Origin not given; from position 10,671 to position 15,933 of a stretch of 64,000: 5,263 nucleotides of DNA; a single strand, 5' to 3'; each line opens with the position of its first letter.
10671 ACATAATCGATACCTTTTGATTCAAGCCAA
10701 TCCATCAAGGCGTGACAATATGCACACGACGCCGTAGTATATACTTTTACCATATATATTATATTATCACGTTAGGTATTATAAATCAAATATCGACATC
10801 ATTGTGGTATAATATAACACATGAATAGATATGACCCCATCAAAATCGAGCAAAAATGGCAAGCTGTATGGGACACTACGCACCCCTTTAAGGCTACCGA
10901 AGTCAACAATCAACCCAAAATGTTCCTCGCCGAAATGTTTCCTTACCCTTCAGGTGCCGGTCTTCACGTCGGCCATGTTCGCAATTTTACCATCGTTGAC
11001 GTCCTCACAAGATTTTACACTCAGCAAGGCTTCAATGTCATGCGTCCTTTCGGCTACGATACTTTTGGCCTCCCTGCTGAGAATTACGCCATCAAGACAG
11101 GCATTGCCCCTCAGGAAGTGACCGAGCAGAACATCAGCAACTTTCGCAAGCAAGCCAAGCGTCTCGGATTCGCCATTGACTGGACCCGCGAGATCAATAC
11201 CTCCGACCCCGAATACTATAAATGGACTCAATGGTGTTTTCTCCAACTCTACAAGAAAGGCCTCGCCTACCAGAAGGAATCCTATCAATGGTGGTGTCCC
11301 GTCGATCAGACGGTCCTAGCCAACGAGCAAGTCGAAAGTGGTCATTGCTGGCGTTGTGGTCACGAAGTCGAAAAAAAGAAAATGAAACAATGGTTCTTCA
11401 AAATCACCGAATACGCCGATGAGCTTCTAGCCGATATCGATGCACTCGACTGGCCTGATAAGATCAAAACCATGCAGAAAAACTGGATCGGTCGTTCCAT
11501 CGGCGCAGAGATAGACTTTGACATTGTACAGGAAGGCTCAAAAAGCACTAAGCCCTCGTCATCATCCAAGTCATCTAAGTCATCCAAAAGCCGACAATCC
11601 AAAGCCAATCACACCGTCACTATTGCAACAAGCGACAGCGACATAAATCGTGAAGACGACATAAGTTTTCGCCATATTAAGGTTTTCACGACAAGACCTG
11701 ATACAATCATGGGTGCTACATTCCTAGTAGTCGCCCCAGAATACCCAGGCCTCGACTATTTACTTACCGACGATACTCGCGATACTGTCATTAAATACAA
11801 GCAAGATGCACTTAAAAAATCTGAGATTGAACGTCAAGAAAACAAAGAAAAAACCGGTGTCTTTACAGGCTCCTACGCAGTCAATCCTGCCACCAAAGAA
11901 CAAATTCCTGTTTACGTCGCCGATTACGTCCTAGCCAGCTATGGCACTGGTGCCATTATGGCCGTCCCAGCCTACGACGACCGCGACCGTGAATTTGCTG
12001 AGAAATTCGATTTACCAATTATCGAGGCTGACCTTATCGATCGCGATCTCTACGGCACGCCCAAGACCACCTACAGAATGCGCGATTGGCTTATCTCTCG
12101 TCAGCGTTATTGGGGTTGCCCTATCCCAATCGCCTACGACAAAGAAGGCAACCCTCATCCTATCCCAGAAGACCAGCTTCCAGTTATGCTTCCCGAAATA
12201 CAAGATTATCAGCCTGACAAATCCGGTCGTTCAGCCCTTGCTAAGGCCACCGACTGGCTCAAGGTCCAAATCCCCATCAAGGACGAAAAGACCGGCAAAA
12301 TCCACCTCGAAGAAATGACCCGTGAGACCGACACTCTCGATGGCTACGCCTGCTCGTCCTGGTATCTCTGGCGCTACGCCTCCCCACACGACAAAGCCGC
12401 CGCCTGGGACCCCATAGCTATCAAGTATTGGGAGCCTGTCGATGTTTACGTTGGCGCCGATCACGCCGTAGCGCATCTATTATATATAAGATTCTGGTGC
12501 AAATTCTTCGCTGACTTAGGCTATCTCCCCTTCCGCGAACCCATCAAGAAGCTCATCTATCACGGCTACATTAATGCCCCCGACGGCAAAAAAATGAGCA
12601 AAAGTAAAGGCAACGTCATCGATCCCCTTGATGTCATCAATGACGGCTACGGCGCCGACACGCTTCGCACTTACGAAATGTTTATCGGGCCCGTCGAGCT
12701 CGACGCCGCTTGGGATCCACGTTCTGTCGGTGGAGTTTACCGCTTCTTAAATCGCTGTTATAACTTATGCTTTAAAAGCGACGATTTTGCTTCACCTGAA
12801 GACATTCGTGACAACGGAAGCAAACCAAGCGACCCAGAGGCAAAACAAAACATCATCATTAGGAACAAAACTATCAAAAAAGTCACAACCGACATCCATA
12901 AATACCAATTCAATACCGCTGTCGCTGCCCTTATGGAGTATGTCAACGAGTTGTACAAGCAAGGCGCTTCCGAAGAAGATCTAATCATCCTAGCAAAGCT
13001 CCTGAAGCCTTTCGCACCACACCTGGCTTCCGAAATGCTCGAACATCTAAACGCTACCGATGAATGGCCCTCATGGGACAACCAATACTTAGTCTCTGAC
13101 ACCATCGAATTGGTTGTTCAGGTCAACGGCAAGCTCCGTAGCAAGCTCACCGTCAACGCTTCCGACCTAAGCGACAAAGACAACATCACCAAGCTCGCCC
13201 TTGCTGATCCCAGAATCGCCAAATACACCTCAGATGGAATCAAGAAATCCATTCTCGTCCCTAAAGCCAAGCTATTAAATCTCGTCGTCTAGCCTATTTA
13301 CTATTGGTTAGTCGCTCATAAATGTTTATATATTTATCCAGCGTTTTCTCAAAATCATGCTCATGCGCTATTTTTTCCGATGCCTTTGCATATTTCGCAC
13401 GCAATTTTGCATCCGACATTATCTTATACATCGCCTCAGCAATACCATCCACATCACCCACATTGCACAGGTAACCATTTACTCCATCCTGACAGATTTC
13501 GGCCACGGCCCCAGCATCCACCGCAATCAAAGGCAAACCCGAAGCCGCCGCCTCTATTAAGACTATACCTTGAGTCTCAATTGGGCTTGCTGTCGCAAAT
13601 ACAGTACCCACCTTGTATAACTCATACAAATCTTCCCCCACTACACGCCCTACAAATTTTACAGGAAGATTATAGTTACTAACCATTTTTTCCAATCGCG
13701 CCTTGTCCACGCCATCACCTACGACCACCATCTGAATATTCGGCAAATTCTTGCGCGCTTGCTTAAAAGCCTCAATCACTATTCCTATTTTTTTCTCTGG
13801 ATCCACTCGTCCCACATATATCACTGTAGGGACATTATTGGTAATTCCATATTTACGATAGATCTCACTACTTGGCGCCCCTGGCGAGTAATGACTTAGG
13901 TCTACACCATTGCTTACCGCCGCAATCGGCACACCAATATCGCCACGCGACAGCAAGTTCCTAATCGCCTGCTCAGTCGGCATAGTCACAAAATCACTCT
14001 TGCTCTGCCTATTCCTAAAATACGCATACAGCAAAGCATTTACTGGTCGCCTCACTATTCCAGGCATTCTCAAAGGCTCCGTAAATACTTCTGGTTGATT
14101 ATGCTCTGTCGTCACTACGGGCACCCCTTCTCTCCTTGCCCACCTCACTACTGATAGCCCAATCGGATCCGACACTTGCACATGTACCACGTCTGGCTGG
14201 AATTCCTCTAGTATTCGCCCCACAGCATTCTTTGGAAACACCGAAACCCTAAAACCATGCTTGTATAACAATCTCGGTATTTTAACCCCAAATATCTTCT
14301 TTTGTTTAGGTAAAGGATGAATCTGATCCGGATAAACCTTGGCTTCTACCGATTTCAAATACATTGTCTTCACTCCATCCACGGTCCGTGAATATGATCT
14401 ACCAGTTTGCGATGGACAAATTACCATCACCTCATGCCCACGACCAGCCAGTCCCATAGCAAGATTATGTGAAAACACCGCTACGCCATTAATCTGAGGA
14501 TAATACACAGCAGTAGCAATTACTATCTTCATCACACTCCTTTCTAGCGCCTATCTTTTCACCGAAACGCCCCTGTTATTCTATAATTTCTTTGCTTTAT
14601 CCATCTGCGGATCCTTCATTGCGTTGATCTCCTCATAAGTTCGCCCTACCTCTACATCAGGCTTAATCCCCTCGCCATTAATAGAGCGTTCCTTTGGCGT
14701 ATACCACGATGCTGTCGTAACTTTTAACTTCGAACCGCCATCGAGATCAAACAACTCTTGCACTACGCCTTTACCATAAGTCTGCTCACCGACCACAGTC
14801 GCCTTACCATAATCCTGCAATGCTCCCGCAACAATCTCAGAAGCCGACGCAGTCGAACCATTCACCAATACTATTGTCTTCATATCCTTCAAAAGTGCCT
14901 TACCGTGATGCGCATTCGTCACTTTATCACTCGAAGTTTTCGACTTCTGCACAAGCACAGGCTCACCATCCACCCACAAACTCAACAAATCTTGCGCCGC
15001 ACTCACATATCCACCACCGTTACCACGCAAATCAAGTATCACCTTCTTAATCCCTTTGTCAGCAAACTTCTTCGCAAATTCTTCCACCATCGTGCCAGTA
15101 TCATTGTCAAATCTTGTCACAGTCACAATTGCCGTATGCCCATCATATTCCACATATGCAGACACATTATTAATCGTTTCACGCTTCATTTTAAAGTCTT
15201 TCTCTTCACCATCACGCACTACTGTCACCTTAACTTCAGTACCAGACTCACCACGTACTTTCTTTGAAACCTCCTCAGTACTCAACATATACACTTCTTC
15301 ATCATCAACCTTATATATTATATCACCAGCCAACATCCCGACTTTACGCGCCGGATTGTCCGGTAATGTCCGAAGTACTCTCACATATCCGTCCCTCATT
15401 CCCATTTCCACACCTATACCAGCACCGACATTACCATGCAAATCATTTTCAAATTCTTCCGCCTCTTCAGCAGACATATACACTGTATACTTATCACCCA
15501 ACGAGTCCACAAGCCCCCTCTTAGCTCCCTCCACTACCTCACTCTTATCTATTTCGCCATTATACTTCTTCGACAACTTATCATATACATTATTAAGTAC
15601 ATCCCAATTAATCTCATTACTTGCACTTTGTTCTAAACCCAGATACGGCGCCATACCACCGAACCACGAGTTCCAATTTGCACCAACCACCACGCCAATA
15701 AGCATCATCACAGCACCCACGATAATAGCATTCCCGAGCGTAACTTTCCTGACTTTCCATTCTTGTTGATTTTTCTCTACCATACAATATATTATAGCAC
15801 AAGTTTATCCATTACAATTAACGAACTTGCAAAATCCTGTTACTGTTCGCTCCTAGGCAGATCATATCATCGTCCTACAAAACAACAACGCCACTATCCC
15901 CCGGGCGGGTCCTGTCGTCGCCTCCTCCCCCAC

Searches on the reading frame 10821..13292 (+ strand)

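Call 59: search_protein_families(library=pfam, proteins=[window:10821-13292:+], max_evalue=0.00001)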
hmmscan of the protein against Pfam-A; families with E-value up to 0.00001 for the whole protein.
window:10821-13292:+ (823 aa): 4 families
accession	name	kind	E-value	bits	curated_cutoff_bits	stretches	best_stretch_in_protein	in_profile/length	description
PF00133.28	tRNA-synt_1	-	9.9e-48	163.3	22.7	2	13-223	2-225/414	tRNA synthetases class I (I, L, M and V)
PF13603.12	tRNA-synt_1_2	-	4.4e-46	157.2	25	1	284-402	21-138/185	Leucyl-tRNA synthetase, editing domain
PF09334.17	tRNA-synt_1g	-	1.5e-31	110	20.1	2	40-185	7-148/391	tRNA synthetases class I (M)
PF08264.19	Anticodon_1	-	1.3e-15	58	25.1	1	682-781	9-141/148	Anticodon-binding domain of tRNA ligase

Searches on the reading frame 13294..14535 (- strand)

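Call 59: search_protein_families(library=pfam, proteins=[window:13294-14535:-], max_evalue=0.00001)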
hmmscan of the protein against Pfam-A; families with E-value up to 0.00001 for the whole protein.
window:13294-14535:- (413 aa): 6 families
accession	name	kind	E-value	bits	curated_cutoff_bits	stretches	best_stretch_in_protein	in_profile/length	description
PF00534.26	Glycos_transf_1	-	5.5e-37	127.4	26.4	1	225-388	5-171/172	Glycosyl transferases group 1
PF13692.12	Glyco_trans_1_4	-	7.4e-31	107.8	27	1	236-375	2-142/142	Glycosyl transferases group 1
PF13439.12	Glyco_transf_4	-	1.6e-24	87.3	28.5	1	15-214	1-169/170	Glycosyltransferase Family 4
PF13579.12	Glyco_trans_4_4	-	6.6e-17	62.7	29.7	1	16-210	1-158/158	Glycosyl transferase 4-like domain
PF13477.12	Glyco_trans_4_2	-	1.4e-06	29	23.4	0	96-146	57-108/139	Glycosyl transferase 4-like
PF20706.3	GT4-conflict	-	1.8e-06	27.6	26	0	232-349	194-321/385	Family 4 Glycosyltransferase in conflict systems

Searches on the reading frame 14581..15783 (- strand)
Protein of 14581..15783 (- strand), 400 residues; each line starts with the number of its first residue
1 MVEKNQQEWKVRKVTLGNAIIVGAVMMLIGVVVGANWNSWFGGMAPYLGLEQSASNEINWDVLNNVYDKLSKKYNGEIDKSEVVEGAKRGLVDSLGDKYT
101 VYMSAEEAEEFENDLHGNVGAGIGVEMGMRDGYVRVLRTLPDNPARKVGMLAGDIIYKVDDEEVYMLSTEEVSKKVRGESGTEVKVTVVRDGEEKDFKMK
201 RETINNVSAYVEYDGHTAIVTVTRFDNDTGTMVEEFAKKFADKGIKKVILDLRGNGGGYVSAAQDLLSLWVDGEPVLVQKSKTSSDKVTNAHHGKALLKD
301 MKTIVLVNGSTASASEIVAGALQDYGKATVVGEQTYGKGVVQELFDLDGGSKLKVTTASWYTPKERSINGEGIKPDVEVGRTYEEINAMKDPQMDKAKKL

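Call 59: search_protein_families(library=pfam, proteins=[window:14581-15783:-], max_evalue=0.00001)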
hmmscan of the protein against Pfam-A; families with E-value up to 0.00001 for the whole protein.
window:14581-15783:- (400 aa): 4 families
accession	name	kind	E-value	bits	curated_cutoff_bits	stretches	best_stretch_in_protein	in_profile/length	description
PF03572.23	Peptidase_S41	-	6e-50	169.5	24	1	217-379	2-165/165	Peptidase family S41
PF13180.12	PDZ_2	-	2e-12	47.7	27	1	122-199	2-78/80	PDZ domain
PF22694.1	CtpB_N-like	-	4.6e-10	40.3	27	1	55-106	33-84/85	Activating protease CtpB N-terminal domain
PF17820.7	PDZ_6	-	3.8e-09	36.6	27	1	141-190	7-54/54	PDZ domain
